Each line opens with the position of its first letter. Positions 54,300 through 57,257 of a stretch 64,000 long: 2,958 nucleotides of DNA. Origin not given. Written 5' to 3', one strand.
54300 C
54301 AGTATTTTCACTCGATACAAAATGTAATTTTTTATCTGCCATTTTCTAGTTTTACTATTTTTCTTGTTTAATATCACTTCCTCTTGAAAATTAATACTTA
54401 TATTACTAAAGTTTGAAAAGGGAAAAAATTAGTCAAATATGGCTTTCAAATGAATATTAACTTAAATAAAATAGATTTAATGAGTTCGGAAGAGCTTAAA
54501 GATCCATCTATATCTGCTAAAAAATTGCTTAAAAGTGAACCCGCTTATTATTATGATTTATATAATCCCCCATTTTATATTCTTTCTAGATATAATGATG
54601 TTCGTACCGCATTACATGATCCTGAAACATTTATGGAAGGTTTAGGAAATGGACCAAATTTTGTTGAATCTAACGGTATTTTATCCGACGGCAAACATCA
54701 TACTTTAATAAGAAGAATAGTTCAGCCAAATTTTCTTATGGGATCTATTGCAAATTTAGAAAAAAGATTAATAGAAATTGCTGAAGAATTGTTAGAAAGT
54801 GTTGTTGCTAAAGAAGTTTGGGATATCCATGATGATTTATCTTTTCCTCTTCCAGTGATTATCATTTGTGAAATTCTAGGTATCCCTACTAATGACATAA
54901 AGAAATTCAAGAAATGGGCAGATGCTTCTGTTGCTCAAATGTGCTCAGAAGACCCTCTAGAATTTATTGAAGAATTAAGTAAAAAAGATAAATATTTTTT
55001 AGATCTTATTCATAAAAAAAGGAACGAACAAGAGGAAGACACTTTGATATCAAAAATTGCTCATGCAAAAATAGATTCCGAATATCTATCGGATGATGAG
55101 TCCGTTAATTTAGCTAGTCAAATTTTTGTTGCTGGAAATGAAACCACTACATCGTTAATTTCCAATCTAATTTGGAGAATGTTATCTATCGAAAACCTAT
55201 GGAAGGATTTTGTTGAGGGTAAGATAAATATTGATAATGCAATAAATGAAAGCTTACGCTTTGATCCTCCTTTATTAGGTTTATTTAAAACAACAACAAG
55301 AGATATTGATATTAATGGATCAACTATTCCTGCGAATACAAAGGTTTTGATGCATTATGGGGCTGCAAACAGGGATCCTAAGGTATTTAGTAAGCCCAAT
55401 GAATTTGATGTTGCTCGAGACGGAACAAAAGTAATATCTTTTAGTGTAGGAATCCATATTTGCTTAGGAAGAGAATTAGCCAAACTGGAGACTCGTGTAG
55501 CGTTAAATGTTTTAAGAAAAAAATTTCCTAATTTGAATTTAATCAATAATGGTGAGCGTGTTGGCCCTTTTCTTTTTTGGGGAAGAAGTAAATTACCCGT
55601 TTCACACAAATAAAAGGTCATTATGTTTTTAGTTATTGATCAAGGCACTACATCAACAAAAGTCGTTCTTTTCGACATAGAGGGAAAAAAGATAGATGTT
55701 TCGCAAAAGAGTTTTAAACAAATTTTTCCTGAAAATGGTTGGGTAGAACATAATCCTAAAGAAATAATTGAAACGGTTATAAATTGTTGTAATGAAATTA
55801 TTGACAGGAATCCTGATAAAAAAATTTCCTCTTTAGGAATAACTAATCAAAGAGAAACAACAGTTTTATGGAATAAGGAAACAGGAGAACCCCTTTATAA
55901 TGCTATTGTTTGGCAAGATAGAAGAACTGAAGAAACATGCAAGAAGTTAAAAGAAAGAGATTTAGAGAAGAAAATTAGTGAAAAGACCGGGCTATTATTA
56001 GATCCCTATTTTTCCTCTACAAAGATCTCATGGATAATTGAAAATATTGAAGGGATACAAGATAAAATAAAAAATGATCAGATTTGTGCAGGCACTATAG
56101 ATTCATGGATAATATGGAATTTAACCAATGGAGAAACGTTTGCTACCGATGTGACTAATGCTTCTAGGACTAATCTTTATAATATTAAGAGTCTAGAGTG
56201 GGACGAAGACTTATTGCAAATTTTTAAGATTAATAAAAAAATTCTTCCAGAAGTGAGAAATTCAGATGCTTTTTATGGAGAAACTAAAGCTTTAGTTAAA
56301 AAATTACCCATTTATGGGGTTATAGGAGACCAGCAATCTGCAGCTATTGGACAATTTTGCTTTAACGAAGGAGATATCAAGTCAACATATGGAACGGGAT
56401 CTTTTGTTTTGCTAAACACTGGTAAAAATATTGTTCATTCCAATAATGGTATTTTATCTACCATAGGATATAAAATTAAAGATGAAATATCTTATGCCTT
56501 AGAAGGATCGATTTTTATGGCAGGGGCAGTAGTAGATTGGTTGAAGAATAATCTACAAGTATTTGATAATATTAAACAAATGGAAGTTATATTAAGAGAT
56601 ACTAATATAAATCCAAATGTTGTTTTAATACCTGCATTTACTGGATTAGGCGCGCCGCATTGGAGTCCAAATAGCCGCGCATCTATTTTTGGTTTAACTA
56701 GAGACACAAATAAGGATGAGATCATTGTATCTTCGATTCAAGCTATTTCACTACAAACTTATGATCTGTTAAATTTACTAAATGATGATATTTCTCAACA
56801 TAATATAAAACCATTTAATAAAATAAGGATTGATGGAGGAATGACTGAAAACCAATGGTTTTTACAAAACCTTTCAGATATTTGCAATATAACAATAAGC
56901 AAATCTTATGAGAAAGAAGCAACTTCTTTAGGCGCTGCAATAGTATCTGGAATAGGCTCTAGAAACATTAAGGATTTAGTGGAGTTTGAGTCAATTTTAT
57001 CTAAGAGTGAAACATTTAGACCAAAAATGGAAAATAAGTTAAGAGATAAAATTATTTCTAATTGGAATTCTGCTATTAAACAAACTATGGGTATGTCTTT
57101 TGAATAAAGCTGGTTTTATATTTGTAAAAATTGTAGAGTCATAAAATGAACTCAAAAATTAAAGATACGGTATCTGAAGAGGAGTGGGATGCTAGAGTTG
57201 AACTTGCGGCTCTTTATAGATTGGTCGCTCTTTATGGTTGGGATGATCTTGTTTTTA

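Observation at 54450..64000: Operon-like oxidative cluster of unfamiliar composition: P450 - glpK - class II aldolase - orphan Mo-hydroxylase - CYP153 - flavin reductase - TonB receptor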

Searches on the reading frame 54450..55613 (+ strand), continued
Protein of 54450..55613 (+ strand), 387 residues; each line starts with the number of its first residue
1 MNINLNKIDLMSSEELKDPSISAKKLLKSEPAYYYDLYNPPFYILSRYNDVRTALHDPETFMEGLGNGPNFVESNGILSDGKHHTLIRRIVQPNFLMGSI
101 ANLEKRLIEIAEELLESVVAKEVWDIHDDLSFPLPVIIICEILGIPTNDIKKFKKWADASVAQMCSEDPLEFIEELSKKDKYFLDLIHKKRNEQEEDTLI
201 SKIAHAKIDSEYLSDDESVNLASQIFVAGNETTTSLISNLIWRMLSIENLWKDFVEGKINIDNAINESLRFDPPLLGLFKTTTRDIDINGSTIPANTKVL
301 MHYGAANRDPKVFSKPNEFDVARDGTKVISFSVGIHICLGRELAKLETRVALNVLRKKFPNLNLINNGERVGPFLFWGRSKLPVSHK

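Call 55: find_encoding_contigs(protein=P0233, flank=10000, max_places=3)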
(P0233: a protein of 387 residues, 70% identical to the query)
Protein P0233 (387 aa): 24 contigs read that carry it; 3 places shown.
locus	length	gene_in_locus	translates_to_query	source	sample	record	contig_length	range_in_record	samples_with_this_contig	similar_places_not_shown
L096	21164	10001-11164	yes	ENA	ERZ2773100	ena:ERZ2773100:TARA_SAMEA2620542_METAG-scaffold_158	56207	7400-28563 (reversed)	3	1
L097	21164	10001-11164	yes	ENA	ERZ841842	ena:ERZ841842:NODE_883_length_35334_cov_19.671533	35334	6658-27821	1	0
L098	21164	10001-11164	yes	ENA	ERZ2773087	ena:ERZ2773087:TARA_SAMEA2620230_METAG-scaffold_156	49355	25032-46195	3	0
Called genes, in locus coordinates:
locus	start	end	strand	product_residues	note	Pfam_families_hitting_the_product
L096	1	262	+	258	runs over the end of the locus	PF00378:ECH_1, PF16113:ECH_2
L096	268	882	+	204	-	PF01323:DSBA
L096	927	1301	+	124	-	PF14333:DUF4389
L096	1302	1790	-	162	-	PF01502:PRA-CH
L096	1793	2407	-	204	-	PF01227:GTP_cyclohydroI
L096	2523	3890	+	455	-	PF00133:tRNA-synt_1 (faint), PF01406:tRNA-synt_1e, PF01921:tRNA-synt_1f (faint), PF09334:tRNA-synt_1g (faint)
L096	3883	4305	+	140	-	PF01592:NifU_N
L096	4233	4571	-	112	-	-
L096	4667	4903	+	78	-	PF01809:YidD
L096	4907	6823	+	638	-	PF02824:TGS (weak), PF07973:tRNA_SAD, PF00587:tRNA-synt_2b, PF03129:HGTP_anticodon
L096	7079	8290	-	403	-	PF02515:CoA_transf_3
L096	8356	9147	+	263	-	PF00293:NUDIX (faint)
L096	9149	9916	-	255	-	PF01513:NAD_kinase (weak), PF20143:NAD_kinase_C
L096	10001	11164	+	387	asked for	PF00067:p450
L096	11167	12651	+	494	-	PF00370:FGGY_N, PF02782:FGGY_C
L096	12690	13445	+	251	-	PF00596:Aldolase_II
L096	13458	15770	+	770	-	PF01315:Ald_Xan_dh_C, PF02738:MoCoBD_1, PF20256:MoCoBD_2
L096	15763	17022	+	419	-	PF00067:p450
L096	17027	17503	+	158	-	PF01613:Flavin_Reduct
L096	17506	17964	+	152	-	-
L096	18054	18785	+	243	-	PF00106:adh_short, PF13561:adh_short_C2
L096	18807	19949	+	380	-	PF00465:Fe-ADH, PF13685:Fe-ADH_2 (faint), PF25137:ADH_Fe_C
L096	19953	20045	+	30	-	-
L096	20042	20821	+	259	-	PF00106:adh_short, PF01370:Epimerase (weak), PF08659:KR, PF13561:adh_short_C2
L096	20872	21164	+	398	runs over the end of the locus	PF00355:Rieske, PF00848:Ring_hydroxyl_A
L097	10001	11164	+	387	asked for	PF00067:p450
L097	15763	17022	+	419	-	PF00067:p450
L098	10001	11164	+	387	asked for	PF00067:p450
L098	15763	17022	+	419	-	PF00067:p450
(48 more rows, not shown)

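Call 79: search_protein_representatives(protein=window:54450-55613:+)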
Query: 387 residues. Proteins with E-value up to 0.001 (for the whole library): 36840; up to 1e-10: 20335; up to 1e-30: 3240. The best 150 are listed.
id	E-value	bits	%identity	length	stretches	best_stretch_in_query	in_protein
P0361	8.4e-140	482.4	55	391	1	5-385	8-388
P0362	8.0e-99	347.5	98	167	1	137-302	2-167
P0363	1.5e-80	287.4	48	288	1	7-270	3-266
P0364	8.4e-74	265.2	38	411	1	9-385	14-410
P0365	1.7e-73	264.2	44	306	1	111-384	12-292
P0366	5.1e-70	252.7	39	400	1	12-385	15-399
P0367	2.0e-67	244.2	30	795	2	68-363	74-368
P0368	2.2e-65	237.5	39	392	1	4-364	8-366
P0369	3.7e-62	226.8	57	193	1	201-385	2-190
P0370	7.9e-62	225.8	34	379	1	17-387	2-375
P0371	4.3e-60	220.1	36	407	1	9-385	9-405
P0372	1.8e-59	218.0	34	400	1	19-385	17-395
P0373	2.1e-59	217.8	35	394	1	3-363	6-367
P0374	8.3e-59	215.8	35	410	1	16-384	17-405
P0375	2.0e-58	214.6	36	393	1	26-384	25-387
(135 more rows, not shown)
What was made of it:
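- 54450..55613 (+): P450a: a class I-type cytochrome P450 of an isolated family with unknown substrate. It is a lineage-specific addition between NAD kinase and glpK. Among 1.84 billion representatives there is one full-length hit at 55%, and all others are at most 39% (call 79).
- P450a is an isolated family of unknown substrate (call 79), so the proposed chemistry cannot be excluded.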

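Call 80: find_encoding_contigs(protein=P0361, flank=8000, max_places=2)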
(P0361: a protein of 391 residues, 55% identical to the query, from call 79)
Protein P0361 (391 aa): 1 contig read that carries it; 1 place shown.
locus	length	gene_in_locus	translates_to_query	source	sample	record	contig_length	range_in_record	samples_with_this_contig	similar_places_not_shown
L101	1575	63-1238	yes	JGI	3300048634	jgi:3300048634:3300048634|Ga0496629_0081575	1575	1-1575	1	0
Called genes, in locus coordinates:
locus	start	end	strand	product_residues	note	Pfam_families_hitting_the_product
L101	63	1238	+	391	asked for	PF00067:p450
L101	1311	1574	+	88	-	?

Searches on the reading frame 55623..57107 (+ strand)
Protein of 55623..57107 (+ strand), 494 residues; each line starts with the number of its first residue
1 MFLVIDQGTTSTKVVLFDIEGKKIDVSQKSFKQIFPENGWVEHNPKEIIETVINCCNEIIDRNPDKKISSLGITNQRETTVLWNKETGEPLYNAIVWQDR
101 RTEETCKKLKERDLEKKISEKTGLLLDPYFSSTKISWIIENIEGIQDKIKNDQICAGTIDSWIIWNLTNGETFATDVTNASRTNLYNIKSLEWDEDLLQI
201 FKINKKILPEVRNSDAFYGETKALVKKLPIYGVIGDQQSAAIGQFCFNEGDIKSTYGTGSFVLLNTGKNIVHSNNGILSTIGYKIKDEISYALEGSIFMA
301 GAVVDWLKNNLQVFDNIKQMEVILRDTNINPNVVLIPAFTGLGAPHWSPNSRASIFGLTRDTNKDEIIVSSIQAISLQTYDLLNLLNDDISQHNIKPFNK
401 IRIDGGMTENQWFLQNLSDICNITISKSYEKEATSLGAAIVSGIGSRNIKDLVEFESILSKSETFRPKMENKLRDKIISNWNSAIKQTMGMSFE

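Call 7: search_protein_families(library=pfam, proteins=[window:55623-57107:+])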
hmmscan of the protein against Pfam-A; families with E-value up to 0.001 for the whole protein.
window:55623-57107:+ (494 aa): 2 families
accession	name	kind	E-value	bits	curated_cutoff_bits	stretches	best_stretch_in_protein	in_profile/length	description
PF00370.27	FGGY_N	-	2.5e-75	253.7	28.8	1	1-243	1-245/245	FGGY family of carbohydrate kinases, N-terminal domain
PF02782.22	FGGY_C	-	2e-29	103.2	27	1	254-443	3-195/198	FGGY family of carbohydrate kinases, C-terminal domain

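Call 8: search_protein_families(library=ncbifam, proteins=[window:55623-57107:+])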
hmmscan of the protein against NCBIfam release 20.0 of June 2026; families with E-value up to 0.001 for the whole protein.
window:55623-57107:+ (494 aa): 12 families
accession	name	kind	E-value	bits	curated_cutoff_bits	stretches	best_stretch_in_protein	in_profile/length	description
TIGR01311.1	glycerol_kin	equivalog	3.2e-184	612.9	590.35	1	3-490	4-495/496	glycerol kinase GlpK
NF000756.0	PRK00047.1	subfamily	5.3e-183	608.9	498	1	3-491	8-497/502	glycerol kinase GlpK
TIGR01312.1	XylB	equivalog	3.9e-57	193.9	380.25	1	5-474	3-468/481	xylulokinase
TIGR01314.1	gntK_FGGY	equivalog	1.6e-43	149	648.55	1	3-472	3-476/505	gluconokinase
NF008187.0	PRK10939.1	equivalog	9.2e-31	107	528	2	2-310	6-315/521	autoinducer-2 kinase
NF011601.0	PRK15027.1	equivalog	1.2e-24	86.5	912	1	1-468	1-458/484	xylulokinase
TIGR01315.1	5C_CHO_kinase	subfamily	9.9e-19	67.4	408.7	2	328-470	376-517/541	FGGY family pentulose kinase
TIGR02628.1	fuculo_kin_coli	equivalog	1e-17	64.3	470.9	1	2-451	3-447/465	L-fuculokinase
TIGR02627.1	rhamnulo_kin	equivalog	1.7e-16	59.8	527.95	1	5-462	3-451/454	rhamnulokinase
NF007925.0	PRK10640.1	equivalog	4.1e-15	55.2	639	1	4-472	8-470/489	rhamnulokinase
NF003154.0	PRK04123.1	equivalog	2.5e-07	29.8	428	1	345-470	395-518/554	ribulokinase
TIGR01234.1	L-ribulokinase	equivalog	0.00016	20.6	583.25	1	354-472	397-513/536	ribulokinase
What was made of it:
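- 55623..57107 (+): Glycerol kinase GlpK, an ordinary orthologue. TIGR01311 scores 612.9 against a cut-off of 590.35 (call 8).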

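Call 38: search_solved_structures(query=window:55623-57107:+, max_evalue=1e-60)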
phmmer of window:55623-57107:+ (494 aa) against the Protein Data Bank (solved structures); distinct sequences matched with E-value up to 1e-60: 29.
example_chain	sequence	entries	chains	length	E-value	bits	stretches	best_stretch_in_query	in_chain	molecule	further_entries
4e1j_A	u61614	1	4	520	1.9e-146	491.6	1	2-489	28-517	Glycerol kinase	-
6ude_A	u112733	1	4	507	5e-140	470.4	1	2-489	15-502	Glycerol kinase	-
3g25_A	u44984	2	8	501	1.3e-137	462.4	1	3-489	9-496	Glycerol kinase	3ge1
3d7e_O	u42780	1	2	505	3.3e-137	461.1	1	3-493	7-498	Glycerol kinase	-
3h45_X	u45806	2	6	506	4.9e-137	460.5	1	3-493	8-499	Glycerol kinase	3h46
3h3n_X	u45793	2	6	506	5.2e-137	460.4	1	3-493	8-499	Glycerol kinase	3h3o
1r59_O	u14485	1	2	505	5.5e-137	460.3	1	3-493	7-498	Glycerol kinase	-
3flc_O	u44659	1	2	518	5.6e-137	460.3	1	3-493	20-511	Glycerol kinase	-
1xup_O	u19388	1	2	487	5.8e-136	457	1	3-485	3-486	Glycerol kinase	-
1bu6_O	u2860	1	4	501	8.1e-136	456.5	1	3-490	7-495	PROTEIN (GLYCEROL KINASE)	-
1bo5_O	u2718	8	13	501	1e-135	456.2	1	3-490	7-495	PROTEIN (GLYCEROL KINASE) | GLYCEROL KINASE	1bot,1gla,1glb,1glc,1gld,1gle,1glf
3ezw_A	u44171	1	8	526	1.2e-135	455.9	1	3-490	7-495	Glycerol kinase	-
1bwf_Y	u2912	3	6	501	4.7e-135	454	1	3-490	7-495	GLYCEROL KINASE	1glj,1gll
2dpn_A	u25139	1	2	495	5.3e-131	440.6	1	2-492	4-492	Glycerol kinase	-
2zf5_O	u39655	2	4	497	7.8e-124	417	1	3-491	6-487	Glycerol kinase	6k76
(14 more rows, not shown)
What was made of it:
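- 55623..57107 (+): It scores 492 bits to Sinorhizobium GlpK 4e1j and 456 bits to E. coli GlpK (call 38).
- On Glycerol kinase GlpK (TIGR01311 equivalog): It scores 456-492 bits to solved glycerol kinases (call 38).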
